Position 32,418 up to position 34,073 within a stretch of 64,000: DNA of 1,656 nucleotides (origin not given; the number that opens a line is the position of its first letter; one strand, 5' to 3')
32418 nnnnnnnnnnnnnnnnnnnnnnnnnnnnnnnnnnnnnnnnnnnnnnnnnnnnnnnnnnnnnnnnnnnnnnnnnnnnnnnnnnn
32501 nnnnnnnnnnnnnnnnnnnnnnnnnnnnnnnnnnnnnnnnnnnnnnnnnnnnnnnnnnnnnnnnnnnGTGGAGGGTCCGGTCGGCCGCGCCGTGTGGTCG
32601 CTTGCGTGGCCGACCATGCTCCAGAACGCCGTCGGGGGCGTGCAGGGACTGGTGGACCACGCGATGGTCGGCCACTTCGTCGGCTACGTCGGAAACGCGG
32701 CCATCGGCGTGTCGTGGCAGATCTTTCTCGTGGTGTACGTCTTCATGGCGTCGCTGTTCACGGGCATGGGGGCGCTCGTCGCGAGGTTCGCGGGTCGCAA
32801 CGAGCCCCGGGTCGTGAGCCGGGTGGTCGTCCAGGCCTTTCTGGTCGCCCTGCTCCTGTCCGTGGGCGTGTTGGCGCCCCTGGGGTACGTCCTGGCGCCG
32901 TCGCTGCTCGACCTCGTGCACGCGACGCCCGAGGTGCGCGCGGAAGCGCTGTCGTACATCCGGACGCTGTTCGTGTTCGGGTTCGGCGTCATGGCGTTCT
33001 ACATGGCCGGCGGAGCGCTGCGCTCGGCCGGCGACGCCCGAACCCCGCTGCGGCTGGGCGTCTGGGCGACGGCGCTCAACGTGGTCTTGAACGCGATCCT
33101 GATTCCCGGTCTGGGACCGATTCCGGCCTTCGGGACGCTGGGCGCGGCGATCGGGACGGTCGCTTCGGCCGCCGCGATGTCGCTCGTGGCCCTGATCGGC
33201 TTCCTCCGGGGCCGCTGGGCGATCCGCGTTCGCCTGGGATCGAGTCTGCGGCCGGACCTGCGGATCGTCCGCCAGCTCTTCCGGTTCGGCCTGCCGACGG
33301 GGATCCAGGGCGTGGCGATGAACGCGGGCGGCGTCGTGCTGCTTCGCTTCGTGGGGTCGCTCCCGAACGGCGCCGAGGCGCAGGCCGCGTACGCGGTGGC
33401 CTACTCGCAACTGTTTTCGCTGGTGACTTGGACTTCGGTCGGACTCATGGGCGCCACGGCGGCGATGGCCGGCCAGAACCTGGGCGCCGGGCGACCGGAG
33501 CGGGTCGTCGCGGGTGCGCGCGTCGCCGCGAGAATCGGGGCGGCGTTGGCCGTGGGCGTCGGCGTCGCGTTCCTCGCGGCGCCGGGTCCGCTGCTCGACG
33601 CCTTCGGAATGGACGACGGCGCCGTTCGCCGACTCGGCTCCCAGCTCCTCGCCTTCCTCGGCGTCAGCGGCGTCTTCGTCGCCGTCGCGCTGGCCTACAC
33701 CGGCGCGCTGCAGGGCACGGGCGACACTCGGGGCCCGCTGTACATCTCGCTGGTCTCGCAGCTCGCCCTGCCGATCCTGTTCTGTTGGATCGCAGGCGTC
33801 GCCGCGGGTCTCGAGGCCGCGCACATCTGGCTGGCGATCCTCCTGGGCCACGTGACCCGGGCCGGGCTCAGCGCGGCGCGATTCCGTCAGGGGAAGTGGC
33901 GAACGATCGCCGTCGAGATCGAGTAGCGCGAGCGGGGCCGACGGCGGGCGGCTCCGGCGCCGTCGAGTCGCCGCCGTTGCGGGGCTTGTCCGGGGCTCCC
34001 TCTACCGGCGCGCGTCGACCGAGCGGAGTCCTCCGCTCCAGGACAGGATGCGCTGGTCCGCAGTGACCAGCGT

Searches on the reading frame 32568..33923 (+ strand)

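Call 12: search_protein_families(library=pfam, proteins=[window:32568-33923:+], max_evalue=0.001)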
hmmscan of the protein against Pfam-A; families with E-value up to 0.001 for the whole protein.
window:32568-33923:+ (452 aa): 1 family
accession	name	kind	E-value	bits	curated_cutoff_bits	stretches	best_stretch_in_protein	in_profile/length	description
PF01554.23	MatE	-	1.2e-42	145.8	24.9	2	243-408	1-161/161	MatE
